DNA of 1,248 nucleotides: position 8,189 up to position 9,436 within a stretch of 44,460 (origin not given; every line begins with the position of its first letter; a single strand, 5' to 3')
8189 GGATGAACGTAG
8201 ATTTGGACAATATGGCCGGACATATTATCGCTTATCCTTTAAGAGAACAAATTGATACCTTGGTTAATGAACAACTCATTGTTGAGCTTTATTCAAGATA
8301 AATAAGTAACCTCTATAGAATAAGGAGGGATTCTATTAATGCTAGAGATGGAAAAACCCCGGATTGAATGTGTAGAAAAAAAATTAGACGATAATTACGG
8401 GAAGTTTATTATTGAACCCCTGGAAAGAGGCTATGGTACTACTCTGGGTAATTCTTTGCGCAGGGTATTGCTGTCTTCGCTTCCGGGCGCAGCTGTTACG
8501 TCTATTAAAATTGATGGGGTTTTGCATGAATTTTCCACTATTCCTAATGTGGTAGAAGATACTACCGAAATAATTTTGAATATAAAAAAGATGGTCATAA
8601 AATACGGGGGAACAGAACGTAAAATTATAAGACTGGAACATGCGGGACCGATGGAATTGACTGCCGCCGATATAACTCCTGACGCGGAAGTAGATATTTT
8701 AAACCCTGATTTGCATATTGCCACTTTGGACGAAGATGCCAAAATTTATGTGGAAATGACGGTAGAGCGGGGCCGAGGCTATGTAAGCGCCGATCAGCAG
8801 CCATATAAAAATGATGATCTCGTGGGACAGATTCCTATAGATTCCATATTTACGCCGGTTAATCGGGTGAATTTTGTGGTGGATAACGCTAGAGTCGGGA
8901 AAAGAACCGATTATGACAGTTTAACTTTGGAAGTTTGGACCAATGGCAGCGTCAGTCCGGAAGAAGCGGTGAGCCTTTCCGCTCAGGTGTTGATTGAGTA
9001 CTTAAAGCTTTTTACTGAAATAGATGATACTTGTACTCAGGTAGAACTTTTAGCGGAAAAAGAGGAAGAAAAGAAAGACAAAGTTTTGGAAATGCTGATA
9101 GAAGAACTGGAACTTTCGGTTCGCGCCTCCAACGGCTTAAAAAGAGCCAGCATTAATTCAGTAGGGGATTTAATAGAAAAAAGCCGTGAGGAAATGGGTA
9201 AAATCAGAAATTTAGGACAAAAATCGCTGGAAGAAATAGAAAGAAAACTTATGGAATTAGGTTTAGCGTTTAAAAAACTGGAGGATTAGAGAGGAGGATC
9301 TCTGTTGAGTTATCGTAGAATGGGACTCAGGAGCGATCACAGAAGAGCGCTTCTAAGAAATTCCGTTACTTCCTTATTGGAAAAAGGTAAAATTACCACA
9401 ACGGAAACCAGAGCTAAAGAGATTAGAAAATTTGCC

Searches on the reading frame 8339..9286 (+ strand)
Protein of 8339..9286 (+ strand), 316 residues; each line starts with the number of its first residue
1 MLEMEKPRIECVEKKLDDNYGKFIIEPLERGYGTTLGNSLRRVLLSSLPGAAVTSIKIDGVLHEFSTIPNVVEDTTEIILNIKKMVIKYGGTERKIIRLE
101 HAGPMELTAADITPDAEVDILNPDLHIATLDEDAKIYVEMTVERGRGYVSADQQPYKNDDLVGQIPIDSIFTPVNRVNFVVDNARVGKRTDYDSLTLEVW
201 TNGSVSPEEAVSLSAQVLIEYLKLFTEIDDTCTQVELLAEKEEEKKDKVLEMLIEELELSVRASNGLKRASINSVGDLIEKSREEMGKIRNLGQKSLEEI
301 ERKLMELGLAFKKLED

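Call 38: list_cluster_members(proteins=[window:8339-9286:+, window:13612-14007:+, window:7672-8298:+, window:4111-5373:+, window:14265-14999:+])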
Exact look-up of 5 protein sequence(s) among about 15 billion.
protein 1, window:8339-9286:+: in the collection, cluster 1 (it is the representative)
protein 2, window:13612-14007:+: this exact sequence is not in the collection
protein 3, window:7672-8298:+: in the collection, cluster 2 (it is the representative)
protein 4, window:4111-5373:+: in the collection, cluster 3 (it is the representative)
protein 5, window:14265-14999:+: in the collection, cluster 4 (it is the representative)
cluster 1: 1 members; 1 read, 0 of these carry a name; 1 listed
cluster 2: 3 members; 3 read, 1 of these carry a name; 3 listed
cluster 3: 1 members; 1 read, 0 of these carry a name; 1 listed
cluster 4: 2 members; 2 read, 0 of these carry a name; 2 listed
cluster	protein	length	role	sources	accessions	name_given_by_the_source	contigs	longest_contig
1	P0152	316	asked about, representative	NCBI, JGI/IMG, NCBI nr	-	-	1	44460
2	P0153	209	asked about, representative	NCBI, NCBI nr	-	-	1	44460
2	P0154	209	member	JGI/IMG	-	-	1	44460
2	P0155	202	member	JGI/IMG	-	small subunit ribosomal protein S4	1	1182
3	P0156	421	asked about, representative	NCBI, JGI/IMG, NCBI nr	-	-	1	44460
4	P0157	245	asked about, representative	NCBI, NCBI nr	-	-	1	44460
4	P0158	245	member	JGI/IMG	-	-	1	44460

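Call 63: find_homologous_proteins(query=window:8339-9286:+, max_evalue=1e-80)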
Query window:8339-9286:+ (316 aa): 7919 proteins with E <= 1e-80 among 8000 candidates; the best 120 are listed.
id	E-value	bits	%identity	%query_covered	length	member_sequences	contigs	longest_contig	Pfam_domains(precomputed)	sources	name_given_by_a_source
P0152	3.2e-198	675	100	100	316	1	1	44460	PF01000.32,PF03118.22,PF01193.30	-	-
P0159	6.7e-192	654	97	99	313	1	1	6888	PF01000.32,PF03118.22,PF01193.30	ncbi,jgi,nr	ncbi:MAG: DNA-directed RNA polymerase subunit alpha [Syntrophomonadaceae bacterium]|jgi:DNA-directed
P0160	8.7e-182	621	91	100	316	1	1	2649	PF01000.32,PF03118.22,PF01193.30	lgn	-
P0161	1.1e-178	611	90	100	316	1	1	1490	PF01000.32,PF03118.22,PF01193.30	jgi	jgi:DNA-directed RNA polymerase subunit alpha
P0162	3.9e-169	580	85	100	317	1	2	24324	PF01000.32,PF03118.22,PF01193.30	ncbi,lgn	-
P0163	7.7e-169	579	85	100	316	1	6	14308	PF01000.32,PF03118.22,PF01193.30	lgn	-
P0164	1.1e-168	578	84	100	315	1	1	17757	PF01000.32,PF03118.22,PF01193.30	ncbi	ncbi:MAG: DNA-directed RNA polymerase subunit alpha [Syntrophomonadaceae bacterium]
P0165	1.7e-168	578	85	100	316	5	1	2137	PF01000.32,PF03118.22,PF01193.30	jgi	-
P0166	1.8e-168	577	84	100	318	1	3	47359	PF01000.32,PF03118.22,PF01193.30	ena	-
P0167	2.4e-168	577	84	100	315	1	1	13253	PF01000.32,PF03118.22,PF01193.30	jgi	jgi:DNA-directed RNA polymerase subunit alpha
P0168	3.0e-168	577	84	100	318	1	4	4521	PF01000.32,PF03118.22,PF01193.30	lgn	-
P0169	4.0e-168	576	84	100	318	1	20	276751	PF01000.32,PF03118.22,PF01193.30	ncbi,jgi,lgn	jgi:DNA-directed RNA polymerase subunit alpha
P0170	4.7e-168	576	84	100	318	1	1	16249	PF01000.32,PF03118.22,PF01193.30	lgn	-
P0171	6.0e-168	576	84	100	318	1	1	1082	PF01000.32,PF03118.22,PF01193.30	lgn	-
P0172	6.6e-168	576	84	100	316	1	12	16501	PF01000.32,PF03118.22,PF01193.30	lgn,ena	-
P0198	4.2e-165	566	83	100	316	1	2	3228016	PF01000.32,PF03118.22,PF01193.30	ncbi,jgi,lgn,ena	ncbi:DNA-directed RNA polymerase subunit alpha [Syntrophomonas curvata]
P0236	1.5e-163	561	83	100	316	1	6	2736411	PF01000.32,PF03118.22,PF01193.30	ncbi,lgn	ncbi:DNA-directed RNA polymerase subunit alpha [Syntrophomonas erecta]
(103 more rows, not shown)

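Call 64: find_encoding_contigs(protein=P0159, flank=10000, max_places=2)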
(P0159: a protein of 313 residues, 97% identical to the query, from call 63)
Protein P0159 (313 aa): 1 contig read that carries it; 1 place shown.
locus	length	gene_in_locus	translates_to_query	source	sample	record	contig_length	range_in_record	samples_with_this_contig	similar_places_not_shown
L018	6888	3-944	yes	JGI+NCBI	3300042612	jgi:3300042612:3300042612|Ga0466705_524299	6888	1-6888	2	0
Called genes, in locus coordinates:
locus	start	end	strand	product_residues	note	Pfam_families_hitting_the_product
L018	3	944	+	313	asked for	PF01193:RNA_pol_L, PF01000:RNA_pol_A_bac, PF03118:RNA_pol_A_CTD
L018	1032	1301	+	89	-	PF01196:Ribosomal_L17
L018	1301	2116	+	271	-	PF00005:ABC_tran, PF13304:AAA_21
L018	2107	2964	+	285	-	PF13476:AAA_23 (weak), PF00005:ABC_tran, PF13175:AAA_15 (faint), PF13304:AAA_21 (faint)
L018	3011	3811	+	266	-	PF02361:CbiQ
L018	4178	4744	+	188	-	PF01595:CNNM (weak)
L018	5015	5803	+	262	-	PF00378:ECH_1, PF16113:ECH_2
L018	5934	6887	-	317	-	PF07833:Cu_amine_oxidN1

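Call 65: find_encoding_contigs(protein=P0162, flank=10000, max_places=2)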
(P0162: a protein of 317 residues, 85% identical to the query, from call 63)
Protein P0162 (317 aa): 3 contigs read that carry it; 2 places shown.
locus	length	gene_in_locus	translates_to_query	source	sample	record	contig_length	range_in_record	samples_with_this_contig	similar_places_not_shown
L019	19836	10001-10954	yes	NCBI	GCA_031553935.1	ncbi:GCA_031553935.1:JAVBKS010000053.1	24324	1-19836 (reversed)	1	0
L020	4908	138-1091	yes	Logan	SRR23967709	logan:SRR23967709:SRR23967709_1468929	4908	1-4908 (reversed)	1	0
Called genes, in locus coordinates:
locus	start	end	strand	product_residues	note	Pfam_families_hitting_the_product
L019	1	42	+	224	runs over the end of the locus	PF07650:KH_2, PF05316:VAR1 (faint), PF00189:Ribosomal_S3_C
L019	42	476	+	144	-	PF00252:Ribosomal_L16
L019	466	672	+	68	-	PF00831:Ribosomal_L29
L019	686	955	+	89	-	PF00366:Ribosomal_S17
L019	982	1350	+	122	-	PF00238:Ribosomal_L14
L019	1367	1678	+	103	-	PF00467:KOW, PF17136:ribosomal_L24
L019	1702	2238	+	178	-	PF00281:Ribosomal_L5, PF00673:Ribosomal_L5_C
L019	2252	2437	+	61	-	PF00253:Ribosomal_S14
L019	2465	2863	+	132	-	PF00410:Ribosomal_S8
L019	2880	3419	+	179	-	PF00347:Ribosomal_L6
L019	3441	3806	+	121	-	PF00861:Ribosomal_L18p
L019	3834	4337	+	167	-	PF00333:Ribosomal_S5, PF03719:Ribosomal_S5_C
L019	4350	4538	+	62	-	PF00327:Ribosomal_L30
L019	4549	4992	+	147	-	PF00828:Ribosomal_L27A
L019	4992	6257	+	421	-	PF00344:SecY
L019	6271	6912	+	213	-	PF00406:ADK, PF13207:AAA_17, PF13238:AAA_18 (weak), PF17213:Hydin_ADK (faint), PF05191:ADK_lid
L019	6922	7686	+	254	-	PF00557:Peptidase_M24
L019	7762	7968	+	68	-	-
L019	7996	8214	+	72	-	PF01176:eIF-1a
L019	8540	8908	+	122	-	PF00416:Ribosomal_S13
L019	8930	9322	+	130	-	PF00411:Ribosomal_S11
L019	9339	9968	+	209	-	PF00163:Ribosomal_S4, PF01479:S4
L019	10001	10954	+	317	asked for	PF01193:RNA_pol_L, PF01000:RNA_pol_A_bac, PF03118:RNA_pol_A_CTD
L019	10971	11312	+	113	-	PF01196:Ribosomal_L17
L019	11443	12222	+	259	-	PF01416:PseudoU_synth_1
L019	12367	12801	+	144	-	PF00572:Ribosomal_L13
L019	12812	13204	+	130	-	PF00380:Ribosomal_S9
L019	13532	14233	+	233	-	PF01520:Amidase_3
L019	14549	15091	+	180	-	-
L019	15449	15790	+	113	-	-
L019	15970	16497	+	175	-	PF20140:DUF6530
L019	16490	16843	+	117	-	-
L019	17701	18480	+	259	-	PF00378:ECH_1, PF16113:ECH_2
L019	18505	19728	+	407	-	PF00108:Thiolase_N, PF02803:Thiolase_C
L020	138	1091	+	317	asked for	PF01193:RNA_pol_L, PF01000:RNA_pol_A_bac, PF03118:RNA_pol_A_CTD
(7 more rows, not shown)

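Call 71: find_encoding_contigs(protein=P0198, flank=10000, max_places=1)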
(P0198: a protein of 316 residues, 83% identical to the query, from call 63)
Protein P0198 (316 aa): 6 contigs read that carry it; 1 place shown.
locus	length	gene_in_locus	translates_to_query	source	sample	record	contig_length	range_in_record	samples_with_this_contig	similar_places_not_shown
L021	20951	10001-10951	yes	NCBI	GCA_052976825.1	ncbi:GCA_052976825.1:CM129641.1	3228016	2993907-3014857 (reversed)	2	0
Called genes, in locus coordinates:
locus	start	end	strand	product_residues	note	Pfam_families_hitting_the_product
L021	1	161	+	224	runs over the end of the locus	PF05316:VAR1 (faint), PF07650:KH_2, PF00189:Ribosomal_S3_C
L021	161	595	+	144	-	PF00252:Ribosomal_L16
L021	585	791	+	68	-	PF00831:Ribosomal_L29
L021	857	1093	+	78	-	PF00366:Ribosomal_S17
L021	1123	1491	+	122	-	PF00238:Ribosomal_L14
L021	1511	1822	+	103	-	PF00467:KOW, PF17136:ribosomal_L24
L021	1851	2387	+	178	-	PF00281:Ribosomal_L5, PF00673:Ribosomal_L5_C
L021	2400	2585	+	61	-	PF00253:Ribosomal_S14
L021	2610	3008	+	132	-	PF00410:Ribosomal_S8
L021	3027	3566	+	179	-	PF00347:Ribosomal_L6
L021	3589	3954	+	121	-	PF00861:Ribosomal_L18p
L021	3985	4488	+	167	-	PF00333:Ribosomal_S5, PF03719:Ribosomal_S5_C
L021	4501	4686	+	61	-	PF00327:Ribosomal_L30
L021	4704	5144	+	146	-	PF00828:Ribosomal_L27A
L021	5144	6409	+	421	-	PF00344:SecY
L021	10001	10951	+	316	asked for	PF01193:RNA_pol_L, PF01000:RNA_pol_A_bac, PF03118:RNA_pol_A_CTD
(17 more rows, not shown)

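Call 72: find_encoding_contigs(protein=P0236, flank=10000, max_places=1)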
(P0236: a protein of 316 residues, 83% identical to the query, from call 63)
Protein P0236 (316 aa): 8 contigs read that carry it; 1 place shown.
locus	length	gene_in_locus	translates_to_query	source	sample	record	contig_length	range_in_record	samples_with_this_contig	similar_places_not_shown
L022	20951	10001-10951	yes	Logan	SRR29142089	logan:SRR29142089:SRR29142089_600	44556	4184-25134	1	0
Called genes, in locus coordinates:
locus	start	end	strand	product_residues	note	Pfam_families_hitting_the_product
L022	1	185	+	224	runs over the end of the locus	PF07650:KH_2, PF00189:Ribosomal_S3_C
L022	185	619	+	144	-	PF00252:Ribosomal_L16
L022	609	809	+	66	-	PF00831:Ribosomal_L29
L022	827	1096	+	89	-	PF00366:Ribosomal_S17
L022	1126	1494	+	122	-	PF00238:Ribosomal_L14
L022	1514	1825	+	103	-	PF00467:KOW, PF17136:ribosomal_L24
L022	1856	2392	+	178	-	PF00281:Ribosomal_L5, PF00673:Ribosomal_L5_C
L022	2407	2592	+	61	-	PF00253:Ribosomal_S14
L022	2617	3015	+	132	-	PF00410:Ribosomal_S8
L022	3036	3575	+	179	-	PF00347:Ribosomal_L6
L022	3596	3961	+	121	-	PF00861:Ribosomal_L18p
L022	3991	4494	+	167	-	PF00333:Ribosomal_S5, PF03719:Ribosomal_S5_C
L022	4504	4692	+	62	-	PF00327:Ribosomal_L30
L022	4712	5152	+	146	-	PF00828:Ribosomal_L27A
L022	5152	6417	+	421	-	PF00344:SecY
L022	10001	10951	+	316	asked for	PF01193:RNA_pol_L, PF01000:RNA_pol_A_bac, PF03118:RNA_pol_A_CTD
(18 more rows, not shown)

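Call 73: search_protein_families(library=ncbifam, proteins=[L019:14377-15753:+, L019:13532-14230:+], max_evalue=0.01)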
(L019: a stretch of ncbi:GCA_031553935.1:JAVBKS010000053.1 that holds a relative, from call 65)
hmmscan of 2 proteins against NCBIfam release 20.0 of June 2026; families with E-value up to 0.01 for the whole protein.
L019:14377-15753:+ (459 aa): 1 family
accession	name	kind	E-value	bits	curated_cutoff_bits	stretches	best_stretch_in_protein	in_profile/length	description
NF033679.1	DNRLRE_dom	domain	7.1e-29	101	34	2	215-329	47-164/164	DNRLRE domain-containing protein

L019:13532-14230:+ (233 aa): 6 families
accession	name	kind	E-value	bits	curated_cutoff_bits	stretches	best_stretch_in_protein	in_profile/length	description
TIGR02883.1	spore_cwlD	equivalog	1.7e-66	224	221.55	1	48-232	1-186/189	N-acetylmuramoyl-L-alanine amidase CwlD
NF007652.1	PRK10319.1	equivalog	3.2e-23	82.4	400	2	45-164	55-161/291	N-acetylmuramoyl-L-alanine amidase AmiA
NF038267.1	amidase_AmiC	exception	1.6e-18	66.5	700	2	49-154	188-280/407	N-acetylmuramoyl-L-alanine amidase AmiC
NF007751.0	PRK10431.1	equivalog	2.6e-17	62.5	532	2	49-157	193-288/445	N-acetylmuramoyl-L-alanine amidase AmiB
NF038140.1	amidase_Rv3717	exception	4.6e-12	45.9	335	1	69-232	66-227/233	Rv3717 family N-acetylmuramoyl-L-alanine amidase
NF050040.1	horm_taper_TftA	equivalog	2.7e-08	32.9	500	1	128-216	71-166/450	hormogonium tapered terminus morphoprotein TftA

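Call 77: find_encoding_contigs(protein=P0169, flank=10000, max_places=2)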
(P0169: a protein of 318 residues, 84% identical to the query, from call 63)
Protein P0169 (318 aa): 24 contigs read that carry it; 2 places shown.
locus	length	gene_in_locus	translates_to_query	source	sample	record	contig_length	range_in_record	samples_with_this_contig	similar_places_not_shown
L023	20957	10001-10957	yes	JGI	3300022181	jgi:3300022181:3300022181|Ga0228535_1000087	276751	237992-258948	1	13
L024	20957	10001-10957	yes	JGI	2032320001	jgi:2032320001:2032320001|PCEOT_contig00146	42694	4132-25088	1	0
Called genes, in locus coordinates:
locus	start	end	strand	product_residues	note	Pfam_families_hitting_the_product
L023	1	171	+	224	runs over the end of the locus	PF05316:VAR1 (faint), PF07650:KH_2, PF00189:Ribosomal_S3_C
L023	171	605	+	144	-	PF00252:Ribosomal_L16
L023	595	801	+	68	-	PF00831:Ribosomal_L29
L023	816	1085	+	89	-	PF00366:Ribosomal_S17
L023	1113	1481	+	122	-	PF00238:Ribosomal_L14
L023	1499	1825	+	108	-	PF17136:ribosomal_L24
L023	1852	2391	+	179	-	PF00281:Ribosomal_L5, PF00673:Ribosomal_L5_C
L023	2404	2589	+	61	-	PF00253:Ribosomal_S14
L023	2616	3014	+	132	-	PF00410:Ribosomal_S8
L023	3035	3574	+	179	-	PF00347:Ribosomal_L6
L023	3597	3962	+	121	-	PF00861:Ribosomal_L18p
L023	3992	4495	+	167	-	PF00333:Ribosomal_S5, PF03719:Ribosomal_S5_C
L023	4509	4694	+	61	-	PF00327:Ribosomal_L30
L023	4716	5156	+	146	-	PF00828:Ribosomal_L27A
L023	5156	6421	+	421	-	PF00344:SecY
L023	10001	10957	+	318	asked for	PF01193:RNA_pol_L, PF01000:RNA_pol_A_bac, PF03118:RNA_pol_A_CTD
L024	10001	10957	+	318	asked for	PF01193:RNA_pol_L, PF01000:RNA_pol_A_bac, PF03118:RNA_pol_A_CTD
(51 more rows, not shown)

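Call 80: search_protein_families(library=pfam, proteins=[L019:14377-15753:+, L019:14530-15050:+, L019:15370-15753:+], max_evalue=5)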
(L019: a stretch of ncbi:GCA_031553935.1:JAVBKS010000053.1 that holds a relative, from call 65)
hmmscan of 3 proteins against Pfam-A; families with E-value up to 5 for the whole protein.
L019:14377-15753:+ (459 aa): 2 families
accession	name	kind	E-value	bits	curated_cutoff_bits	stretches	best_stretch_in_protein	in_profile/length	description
PF24517.2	CBM96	-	5.5e-18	65.8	26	2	215-329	54-163/164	Carbohydrate-binding module family 96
PF06848.17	Disaggr_repeat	-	0.012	15.8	33.9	1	215-258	44-87/179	Disaggregatase related repeat domain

L019:14530-15050:+ (173 aa): 0 families

L019:15370-15753:+ (128 aa): 0 families
